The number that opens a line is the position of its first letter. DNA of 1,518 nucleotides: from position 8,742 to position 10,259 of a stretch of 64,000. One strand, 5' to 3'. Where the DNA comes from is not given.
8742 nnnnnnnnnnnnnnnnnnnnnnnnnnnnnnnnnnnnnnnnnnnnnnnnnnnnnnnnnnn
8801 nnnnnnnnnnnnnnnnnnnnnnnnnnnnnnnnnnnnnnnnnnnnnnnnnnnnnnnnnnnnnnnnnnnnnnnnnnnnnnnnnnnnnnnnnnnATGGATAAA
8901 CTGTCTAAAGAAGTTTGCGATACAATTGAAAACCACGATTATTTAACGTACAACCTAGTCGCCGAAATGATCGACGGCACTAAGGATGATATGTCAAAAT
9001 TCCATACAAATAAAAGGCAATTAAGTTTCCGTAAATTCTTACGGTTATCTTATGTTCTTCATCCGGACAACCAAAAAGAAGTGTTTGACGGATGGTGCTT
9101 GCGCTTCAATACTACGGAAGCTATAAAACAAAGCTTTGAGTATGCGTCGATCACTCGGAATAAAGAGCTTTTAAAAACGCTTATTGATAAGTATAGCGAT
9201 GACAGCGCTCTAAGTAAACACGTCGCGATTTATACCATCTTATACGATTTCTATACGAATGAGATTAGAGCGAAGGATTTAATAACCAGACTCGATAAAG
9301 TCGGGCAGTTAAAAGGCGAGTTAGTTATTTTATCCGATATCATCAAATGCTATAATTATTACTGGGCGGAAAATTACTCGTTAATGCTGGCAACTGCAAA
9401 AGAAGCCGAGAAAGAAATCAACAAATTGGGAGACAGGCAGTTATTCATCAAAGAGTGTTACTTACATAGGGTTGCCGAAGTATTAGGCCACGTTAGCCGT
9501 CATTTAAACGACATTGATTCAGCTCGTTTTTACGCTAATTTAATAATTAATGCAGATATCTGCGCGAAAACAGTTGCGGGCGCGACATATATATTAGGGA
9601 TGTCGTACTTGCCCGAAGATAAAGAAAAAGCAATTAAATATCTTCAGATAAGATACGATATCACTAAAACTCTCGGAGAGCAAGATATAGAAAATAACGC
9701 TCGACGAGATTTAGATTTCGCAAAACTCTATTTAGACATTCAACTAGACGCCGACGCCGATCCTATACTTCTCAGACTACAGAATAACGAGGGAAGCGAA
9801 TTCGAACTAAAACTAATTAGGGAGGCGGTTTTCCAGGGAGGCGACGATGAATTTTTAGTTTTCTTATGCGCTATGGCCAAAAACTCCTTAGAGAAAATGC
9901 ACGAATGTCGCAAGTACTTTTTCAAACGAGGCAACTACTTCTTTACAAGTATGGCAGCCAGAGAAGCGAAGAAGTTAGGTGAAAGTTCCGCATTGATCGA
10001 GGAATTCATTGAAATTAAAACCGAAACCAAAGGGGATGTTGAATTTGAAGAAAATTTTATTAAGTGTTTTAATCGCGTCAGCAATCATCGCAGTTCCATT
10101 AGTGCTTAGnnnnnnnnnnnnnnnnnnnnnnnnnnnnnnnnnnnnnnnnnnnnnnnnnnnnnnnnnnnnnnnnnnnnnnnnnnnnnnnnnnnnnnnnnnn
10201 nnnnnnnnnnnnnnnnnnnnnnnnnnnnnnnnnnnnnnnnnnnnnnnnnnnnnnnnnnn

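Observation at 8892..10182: Arbitrium system whose aimP encodes the same hexapeptide twice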

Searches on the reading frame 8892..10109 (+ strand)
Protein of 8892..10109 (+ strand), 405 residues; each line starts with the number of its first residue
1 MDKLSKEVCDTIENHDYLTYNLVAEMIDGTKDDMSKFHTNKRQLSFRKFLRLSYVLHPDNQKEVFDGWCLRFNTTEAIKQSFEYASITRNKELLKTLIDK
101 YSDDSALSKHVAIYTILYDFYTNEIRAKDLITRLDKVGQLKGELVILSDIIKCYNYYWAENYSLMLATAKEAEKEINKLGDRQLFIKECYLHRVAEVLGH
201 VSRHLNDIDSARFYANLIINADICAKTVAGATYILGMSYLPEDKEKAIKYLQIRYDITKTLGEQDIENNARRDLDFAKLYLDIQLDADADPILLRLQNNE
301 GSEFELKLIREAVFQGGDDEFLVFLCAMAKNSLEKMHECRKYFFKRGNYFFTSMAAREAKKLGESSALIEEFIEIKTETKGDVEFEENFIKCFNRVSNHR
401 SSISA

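Call 3: search_protein_families(library=pfam, proteins=[window:8892-10109:+], max_evalue=0.1)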
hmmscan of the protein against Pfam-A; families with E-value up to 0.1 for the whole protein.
window:8892-10109:+ (405 aa): 2 families
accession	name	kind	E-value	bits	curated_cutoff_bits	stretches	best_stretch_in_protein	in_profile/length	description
PF22871.2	AimR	-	1.8e-32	113.2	26.7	1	66-359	6-307/309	AimR transcriptional regulator-like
PF03993.17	DUF349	-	0.088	13.6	23.9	0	335-380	5-50/75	Domain of Unknown Function (DUF349)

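Call 4: search_protein_families(library=ncbifam, proteins=[window:8892-10109:+], max_evalue=0.1)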
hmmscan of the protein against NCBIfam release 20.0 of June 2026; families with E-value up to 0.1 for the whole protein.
window:8892-10109:+ (405 aa): 1 family
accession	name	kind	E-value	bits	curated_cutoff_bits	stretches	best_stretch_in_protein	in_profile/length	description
NF038310.1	lysogeny_AimR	equivalog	4.5e-71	239.8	70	1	12-358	4-364/365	AimR family lysis-lysogeny pheromone receptor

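Call 5: search_protein_families(library=phrogs, proteins=[window:8892-10109:+], max_evalue=0.01)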
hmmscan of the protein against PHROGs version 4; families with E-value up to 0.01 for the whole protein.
window:8892-10109:+ (405 aa): 2 families
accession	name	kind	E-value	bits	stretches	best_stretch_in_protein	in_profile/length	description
phrog_1728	-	transcription regulation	8.6e-78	262.9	1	1-365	1-379/380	transcriptional regulator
phrog_23238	-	unknown function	0.0037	18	1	23-144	46-163/196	-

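Call 13: find_homologous_proteins(query=window:8892-10109:+, max_evalue=1e-10)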
Query window:8892-10109:+ (405 aa): 85 proteins with E <= 1e-10 among 3917 candidates.
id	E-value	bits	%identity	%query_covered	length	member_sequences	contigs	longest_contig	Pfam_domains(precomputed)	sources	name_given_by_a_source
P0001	1.6e-266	901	100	100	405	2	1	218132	PF22871.3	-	-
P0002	2.0e-248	842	93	100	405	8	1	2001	PF22871.3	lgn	-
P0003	1.4e-202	691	78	100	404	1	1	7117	PF22871.3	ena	-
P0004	3.9e-197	673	75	100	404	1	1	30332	PF22871.3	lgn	-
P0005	8.3e-191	652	73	100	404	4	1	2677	PF22871.3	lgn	-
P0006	9.8e-187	639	71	97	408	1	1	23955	PF22871.3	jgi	jgi:hypothetical protein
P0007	8.1e-184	629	70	100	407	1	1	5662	PF22871.3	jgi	jgi:hypothetical protein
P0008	2.8e-180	617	69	99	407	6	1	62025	PF22871.3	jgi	jgi:hypothetical protein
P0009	5.1e-180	617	69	99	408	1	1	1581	PF22871.3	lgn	-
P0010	1.5e-178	612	68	100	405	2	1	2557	PF22871.3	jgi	jgi:hypothetical protein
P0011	6.4e-177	606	68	100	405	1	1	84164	PF22871.3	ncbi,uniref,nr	ncbi:AimR family lysis-lysogeny pheromone receptor [Neobacillus niacini]|uniref:AimR family lysis-ly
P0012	1.6e-176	605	69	100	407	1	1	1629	PF22871.3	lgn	-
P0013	2.0e-176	605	69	100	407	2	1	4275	PF22871.3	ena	-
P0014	2.0e-176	605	67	100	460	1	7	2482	PF22871.3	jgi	jgi:hypothetical protein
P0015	1.4e-175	602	69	100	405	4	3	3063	PF22871.3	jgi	jgi:plasmid maintenance system antidote protein VapI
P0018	8.9e-174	596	69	99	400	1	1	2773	PF22871.3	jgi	jgi:hypothetical protein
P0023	1.2e-170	586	66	100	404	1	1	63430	PF22871.3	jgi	jgi:hypothetical protein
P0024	2.0e-170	585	66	100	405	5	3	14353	PF22871.3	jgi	jgi:plasmid maintenance system antidote protein VapI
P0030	3.7e-157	541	63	97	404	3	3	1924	PF22871.3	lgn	-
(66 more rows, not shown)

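Call 16: find_related_loci(query=A1, collection=genome_contigs, flank=4000)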
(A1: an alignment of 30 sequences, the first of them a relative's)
Query A1 (405 aa) in genome_contigs; peptide patterns used: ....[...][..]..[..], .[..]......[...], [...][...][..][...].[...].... (x = any residue, [..] = any of these).
102 stretches matched a pattern; 9 encode a relative of the query (tblastn E <= 1e-3); 9 distinct loci.
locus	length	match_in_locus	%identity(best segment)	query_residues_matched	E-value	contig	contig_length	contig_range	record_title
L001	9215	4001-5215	67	1-405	0e+0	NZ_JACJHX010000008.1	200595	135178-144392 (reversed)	Peribacillus huizhouensis strain DSM 105481 Ga0415377_08, whole genome shotgun sequence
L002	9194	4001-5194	62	7-405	3e-159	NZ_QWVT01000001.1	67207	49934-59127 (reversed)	Mesobacillus zeae strain JJ-247 zeae_103964_contig_1, whole genome shotgun sequence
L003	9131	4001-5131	40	3-376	2e-89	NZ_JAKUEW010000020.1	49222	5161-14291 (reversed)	Bacillus cereus group sp. BfR-BA-01430 contig00020, whole genome shotgun sequence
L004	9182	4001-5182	39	3-394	3e-85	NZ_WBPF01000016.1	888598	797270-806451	Bacillus sp. CH140a_4T NODE_33_length_888500_cov_70.045807, whole genome shotgun sequence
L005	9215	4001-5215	68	1-405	0e+0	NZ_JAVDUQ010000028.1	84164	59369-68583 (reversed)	Neobacillus niacini strain 3240 Ga0466815_28, whole genome shotgun sequence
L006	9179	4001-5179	36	1-394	4e-79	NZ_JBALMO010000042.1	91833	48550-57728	Bacillus sp. JJ722 JJ-722_contig_42, whole genome shotgun sequence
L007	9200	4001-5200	31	1-394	5e-62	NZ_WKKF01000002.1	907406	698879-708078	Metabacillus idriensis strain DSM 19097 Contig02, whole genome shotgun sequence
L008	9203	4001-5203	29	1-394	5e-50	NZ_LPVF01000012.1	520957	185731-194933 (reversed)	Bacillus halotolerans strain ATCC 25096 contig_7, whole genome shotgun sequence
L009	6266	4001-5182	30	10-403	1e-39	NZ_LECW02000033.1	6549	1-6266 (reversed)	Bacillus glycinifermentans strain GO-13 contig_39, whole genome shotgun sequence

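Call 17: find_related_loci(query=A1, collection=metagenome_contigs, flank=3000)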
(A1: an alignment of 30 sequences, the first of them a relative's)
Query A1 (405 aa) in metagenome_contigs; peptide patterns used: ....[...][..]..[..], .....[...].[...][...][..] (x = any residue, [..] = any of these).
600 stretches matched a pattern (row limit reached: there are more); 15 encode a relative of the query (tblastn E <= 1e-3); 15 distinct loci.
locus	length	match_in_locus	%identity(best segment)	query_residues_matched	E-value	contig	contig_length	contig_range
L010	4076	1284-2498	41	1-403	6e-103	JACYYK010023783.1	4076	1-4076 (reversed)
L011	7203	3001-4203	41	3-396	1e-92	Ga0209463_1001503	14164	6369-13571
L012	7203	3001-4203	41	3-396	1e-92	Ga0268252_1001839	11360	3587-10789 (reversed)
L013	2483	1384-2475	42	1-362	1e-95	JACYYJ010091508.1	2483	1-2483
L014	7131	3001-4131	41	3-376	2e-91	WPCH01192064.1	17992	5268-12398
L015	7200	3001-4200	42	6-405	2e-87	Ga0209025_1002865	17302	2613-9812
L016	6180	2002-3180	40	4-402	2e-85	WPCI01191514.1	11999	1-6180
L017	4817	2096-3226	40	3-376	2e-82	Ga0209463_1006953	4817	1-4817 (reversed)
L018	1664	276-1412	41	1-387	5e-86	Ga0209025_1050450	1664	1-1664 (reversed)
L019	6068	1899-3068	38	3-387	6e-81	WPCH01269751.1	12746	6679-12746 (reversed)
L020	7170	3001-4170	38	3-387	6e-81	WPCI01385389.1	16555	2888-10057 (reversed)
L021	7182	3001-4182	32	1-405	3e-59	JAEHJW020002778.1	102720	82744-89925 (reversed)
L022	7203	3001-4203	28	1-394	8e-50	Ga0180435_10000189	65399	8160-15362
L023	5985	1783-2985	28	1-394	4e-49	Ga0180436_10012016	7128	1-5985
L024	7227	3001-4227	29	1-405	1e-53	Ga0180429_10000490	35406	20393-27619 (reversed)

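Call 19: find_encoding_contigs(protein=P0002, flank=3000, max_places=3)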
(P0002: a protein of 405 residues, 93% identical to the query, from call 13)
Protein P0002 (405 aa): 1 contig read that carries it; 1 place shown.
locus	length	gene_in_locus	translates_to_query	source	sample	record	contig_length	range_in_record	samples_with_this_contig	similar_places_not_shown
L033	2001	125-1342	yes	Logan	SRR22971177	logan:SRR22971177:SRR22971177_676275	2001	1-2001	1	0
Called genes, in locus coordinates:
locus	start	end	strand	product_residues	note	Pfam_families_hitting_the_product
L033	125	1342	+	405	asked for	PF22871:AimR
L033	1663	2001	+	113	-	?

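Call 20: find_encoding_contigs(protein=P0003, flank=3000, max_places=2)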
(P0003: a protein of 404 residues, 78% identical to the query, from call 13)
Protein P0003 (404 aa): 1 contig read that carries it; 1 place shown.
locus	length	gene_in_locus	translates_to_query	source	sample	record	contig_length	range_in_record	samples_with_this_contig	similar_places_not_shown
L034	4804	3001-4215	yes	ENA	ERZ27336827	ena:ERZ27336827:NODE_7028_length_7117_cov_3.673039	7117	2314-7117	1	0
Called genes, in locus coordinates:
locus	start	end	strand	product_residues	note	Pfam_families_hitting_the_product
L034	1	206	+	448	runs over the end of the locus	-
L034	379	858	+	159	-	PF04492:Phage_rep_O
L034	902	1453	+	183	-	PF13392:HNH_3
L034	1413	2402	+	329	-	PF13155:Toprim_2, PF13662:Toprim_4 (weak)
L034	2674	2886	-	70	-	-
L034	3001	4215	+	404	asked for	PF22871:AimR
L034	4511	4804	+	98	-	?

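Call 21: find_encoding_contigs(protein=P0004, flank=3000, max_places=2)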
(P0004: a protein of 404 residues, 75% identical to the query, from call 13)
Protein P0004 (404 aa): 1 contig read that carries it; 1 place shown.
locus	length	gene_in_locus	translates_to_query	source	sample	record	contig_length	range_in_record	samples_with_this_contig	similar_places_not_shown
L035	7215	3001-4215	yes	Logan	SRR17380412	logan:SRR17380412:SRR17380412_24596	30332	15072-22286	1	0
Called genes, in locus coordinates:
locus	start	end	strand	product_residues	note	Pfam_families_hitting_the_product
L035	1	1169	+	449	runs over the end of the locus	PF13481:AAA_25 (faint), PF03796:DnaB_C (weak)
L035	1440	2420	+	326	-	PF01751:Toprim (faint), PF13155:Toprim_2, PF13662:Toprim_4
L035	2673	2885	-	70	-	PF13443:HTH_26 (weak)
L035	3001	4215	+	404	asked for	PF22871:AimR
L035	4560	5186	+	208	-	-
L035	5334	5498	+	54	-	-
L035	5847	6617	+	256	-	-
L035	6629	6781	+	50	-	-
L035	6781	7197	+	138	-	PF11645:PDDEXK_5 (weak)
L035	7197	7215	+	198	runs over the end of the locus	-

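Call 22: find_encoding_contigs(protein=P0005, flank=3000, max_places=2)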
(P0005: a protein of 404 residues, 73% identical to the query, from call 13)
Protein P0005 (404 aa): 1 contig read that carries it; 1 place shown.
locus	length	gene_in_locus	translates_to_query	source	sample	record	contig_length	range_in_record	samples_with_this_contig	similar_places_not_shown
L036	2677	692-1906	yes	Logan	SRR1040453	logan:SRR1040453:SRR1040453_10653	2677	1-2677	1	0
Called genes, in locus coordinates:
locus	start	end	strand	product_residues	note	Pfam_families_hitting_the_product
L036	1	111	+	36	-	?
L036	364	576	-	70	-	PF13443:HTH_26 (weak)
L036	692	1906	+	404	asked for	PF22871:AimR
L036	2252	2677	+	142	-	?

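Call 23: find_encoding_contigs(protein=P0006, flank=3000, max_places=2)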
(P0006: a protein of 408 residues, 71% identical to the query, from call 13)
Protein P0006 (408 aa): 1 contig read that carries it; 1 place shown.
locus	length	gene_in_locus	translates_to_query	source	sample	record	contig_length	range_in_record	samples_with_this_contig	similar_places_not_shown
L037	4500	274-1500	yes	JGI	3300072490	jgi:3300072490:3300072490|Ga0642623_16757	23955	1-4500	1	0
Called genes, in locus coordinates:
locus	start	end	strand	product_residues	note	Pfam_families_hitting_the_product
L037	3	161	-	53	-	?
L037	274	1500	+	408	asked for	PF22871:AimR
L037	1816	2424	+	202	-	-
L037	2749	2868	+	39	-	-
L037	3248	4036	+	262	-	-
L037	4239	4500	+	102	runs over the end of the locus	PF11645:PDDEXK_5 (weak)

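Call 24: find_encoding_contigs(protein=P0007, flank=3000, max_places=2)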
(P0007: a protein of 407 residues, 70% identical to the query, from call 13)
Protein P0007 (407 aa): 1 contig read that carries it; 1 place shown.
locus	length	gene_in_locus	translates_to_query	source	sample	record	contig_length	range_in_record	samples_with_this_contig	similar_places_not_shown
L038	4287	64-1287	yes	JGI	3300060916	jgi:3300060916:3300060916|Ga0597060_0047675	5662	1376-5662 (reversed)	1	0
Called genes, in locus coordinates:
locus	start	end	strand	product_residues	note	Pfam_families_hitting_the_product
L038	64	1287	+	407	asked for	PF22871:AimR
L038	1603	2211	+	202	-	-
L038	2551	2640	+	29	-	-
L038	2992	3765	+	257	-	-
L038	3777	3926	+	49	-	-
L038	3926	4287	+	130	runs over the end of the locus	PF11645:PDDEXK_5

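Call 25: find_encoding_contigs(protein=P0008, flank=3000, max_places=2)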
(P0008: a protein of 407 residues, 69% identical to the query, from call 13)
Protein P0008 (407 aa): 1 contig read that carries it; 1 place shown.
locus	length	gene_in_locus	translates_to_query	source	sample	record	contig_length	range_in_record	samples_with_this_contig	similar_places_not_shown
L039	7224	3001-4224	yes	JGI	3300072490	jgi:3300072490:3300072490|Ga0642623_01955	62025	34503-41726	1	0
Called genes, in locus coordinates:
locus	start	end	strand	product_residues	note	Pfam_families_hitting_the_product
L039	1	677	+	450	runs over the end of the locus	PF13481:AAA_25, PF03796:DnaB_C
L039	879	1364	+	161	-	PF04492:Phage_rep_O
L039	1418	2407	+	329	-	PF13155:Toprim_2, PF13662:Toprim_4 (weak)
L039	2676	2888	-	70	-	PF13443:HTH_26 (weak)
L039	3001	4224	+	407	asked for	PF22871:AimR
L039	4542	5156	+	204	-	-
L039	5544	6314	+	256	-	-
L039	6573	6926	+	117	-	-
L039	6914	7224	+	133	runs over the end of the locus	-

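Call 26: find_encoding_contigs(protein=P0023, flank=3000, max_places=2)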
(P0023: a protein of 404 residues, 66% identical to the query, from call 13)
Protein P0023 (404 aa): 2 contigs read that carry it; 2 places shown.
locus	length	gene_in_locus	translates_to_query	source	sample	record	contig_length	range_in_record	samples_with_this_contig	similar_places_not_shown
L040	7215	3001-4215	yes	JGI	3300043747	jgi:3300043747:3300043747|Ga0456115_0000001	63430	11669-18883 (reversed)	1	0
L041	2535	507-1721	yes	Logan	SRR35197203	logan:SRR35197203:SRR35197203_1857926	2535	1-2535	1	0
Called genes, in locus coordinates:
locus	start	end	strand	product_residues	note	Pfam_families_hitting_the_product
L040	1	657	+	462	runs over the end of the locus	PF13481:AAA_25, PF03796:DnaB_C (weak)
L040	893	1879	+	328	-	PF13155:Toprim_2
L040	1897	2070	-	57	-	PF01381:HTH_3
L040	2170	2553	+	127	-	-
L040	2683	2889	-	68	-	PF13443:HTH_26 (weak)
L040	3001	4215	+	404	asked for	PF22871:AimR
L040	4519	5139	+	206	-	-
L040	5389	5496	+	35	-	-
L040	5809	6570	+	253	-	-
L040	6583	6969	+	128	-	-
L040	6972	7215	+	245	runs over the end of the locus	-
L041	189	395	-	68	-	PF13443:HTH_26 (weak)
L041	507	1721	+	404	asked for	PF22871:AimR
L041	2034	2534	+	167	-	?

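Call 33: find_related_loci(query=A1, collection=viral_contigs, flank=3000)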
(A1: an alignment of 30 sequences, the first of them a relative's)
Query A1 (405 aa) in viral_contigs; peptide patterns used: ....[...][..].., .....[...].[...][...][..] (x = any residue, [..] = any of these).
106 stretches matched a pattern; 58 encode a relative of the query (tblastn E <= 1e-3); 58 distinct loci.
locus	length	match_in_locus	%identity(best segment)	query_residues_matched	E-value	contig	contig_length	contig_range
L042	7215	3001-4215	68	1-405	0e+0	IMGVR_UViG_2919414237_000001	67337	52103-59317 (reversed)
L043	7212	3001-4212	66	1-405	4e-180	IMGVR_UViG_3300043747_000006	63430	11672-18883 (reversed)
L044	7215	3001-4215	66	1-405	1e-178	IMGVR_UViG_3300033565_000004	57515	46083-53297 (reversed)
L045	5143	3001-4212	66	1-405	5e-180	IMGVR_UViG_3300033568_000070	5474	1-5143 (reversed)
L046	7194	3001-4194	62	7-405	1e-158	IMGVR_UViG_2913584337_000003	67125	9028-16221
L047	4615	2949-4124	48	1-390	5e-115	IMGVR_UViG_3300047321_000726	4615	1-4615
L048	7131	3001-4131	41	3-376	6e-91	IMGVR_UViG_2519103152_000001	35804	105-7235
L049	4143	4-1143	41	3-383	3e-91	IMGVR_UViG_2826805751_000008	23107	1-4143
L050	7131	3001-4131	41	3-376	6e-91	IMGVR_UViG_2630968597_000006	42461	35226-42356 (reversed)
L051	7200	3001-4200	42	6-405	7e-87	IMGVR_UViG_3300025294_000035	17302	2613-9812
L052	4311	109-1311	40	3-396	2e-85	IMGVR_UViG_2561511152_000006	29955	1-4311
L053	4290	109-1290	39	3-394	8e-84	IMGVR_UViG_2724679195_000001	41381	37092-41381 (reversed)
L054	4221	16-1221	38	7-403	4e-83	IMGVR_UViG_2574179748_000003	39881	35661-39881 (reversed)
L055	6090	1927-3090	41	1-396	3e-81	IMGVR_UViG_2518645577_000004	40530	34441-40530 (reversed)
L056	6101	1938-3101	41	1-396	4e-81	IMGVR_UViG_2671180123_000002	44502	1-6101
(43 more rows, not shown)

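Call 34: search_dna_similar(query=window:8892-10109:+, collection=phages, mode=protein, max_rows=30, max_evalue=1e-20)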
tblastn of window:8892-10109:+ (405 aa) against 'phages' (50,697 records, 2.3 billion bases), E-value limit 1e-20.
Records with a match: 42; places in all: 42; records where one place covers at least 80% of the query: 41.
Best place of each record, by identity: <60% 42.
By first word of the organism name: Bacillus 40; Staphylococcus 2.
By host as written in the record: Bacillus anthracis 16; Bacillus anthracis str. A16R 2; Bacillus cereus 11-192 2; Bacillus anthracis Sterne 2; - 2; Bacillus anthracis sterne 2; Staphylococcus pasteuri 2; Bacillus cereus/thuringiensis group 2; and 9 more.
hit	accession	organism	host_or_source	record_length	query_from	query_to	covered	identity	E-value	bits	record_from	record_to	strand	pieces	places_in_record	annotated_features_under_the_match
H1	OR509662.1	Bacillus phage vB_BanS-A16R4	Bacillus anthracis str. A16R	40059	4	402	99%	38.9%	7e-77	265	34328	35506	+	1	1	transcriptional regulator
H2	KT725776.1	Bacillus phage vB_BceS-MY192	Bacillus cereus 11-192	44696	4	402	99%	38.9%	7e-77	265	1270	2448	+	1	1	transcriptional regulator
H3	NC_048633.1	Bacillus phage vB_BceS-MY192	Bacillus cereus 11-192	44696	4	402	99%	38.9%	7e-77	265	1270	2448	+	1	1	transcriptional regulator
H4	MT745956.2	Bacillus phage z1a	Bacillus anthracis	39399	3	368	90%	42.0%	3e-87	294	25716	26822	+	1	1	hypothetical protein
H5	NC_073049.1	Bacillus phage z1a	Bacillus anthracis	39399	3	368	90%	42.0%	3e-87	294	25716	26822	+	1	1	hypothetical protein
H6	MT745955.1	Bacillus phage J5a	Bacillus anthracis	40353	3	368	90%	41.8%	2e-86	292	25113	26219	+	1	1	hypothetical protein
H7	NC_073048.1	Bacillus phage J5a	Bacillus anthracis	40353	3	368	90%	41.8%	2e-86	292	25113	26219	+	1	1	hypothetical protein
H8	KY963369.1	Bacillus phage Tavor_SA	Bacillus anthracis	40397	3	368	90%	41.8%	4e-86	291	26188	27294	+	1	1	hypothetical protein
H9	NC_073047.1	Bacillus phage Tavor_SA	Bacillus anthracis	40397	3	368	90%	41.8%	4e-86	291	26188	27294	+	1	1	hypothetical protein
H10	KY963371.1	Bacillus phage Carmel_SA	Bacillus anthracis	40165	3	368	90%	40.9%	8e-79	270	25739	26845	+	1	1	hypothetical protein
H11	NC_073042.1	Bacillus phage Carmel_SA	Bacillus anthracis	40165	3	368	90%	40.9%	8e-79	270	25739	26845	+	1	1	hypothetical protein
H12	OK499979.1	Bacillus Phage vB_BanS_McSteamy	Bacillus anthracis Sterne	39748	3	403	99%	36.7%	4e-73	254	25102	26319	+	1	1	aimr transcriptional regulator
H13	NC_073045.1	Bacillus Phage vB_BanS_McSteamy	Bacillus anthracis Sterne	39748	3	403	99%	36.7%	4e-73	254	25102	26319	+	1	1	aimr transcriptional regulator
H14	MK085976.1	Bacillus phage AP631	lab crude sewage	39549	3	403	99%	35.7%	1e-70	247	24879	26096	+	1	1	hypothetical protein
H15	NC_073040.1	Bacillus phage AP631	lab crude sewage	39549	3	403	99%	35.7%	1e-70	247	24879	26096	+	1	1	hypothetical protein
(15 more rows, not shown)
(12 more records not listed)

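Call 66: search_solved_structures(query=window:8892-10109:+, max_evalue=0.001, show_alignments=2)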
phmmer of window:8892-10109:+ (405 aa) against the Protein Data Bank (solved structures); distinct sequences matched with E-value up to 0.001: 2.
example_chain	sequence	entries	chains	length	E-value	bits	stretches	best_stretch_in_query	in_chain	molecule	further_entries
5zvw_A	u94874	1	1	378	3e-07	33.1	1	46-249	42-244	AimR transcriptional regulator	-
5zvv_A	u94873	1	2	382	7e-07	31.9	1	46-249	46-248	AimR transcriptional regulator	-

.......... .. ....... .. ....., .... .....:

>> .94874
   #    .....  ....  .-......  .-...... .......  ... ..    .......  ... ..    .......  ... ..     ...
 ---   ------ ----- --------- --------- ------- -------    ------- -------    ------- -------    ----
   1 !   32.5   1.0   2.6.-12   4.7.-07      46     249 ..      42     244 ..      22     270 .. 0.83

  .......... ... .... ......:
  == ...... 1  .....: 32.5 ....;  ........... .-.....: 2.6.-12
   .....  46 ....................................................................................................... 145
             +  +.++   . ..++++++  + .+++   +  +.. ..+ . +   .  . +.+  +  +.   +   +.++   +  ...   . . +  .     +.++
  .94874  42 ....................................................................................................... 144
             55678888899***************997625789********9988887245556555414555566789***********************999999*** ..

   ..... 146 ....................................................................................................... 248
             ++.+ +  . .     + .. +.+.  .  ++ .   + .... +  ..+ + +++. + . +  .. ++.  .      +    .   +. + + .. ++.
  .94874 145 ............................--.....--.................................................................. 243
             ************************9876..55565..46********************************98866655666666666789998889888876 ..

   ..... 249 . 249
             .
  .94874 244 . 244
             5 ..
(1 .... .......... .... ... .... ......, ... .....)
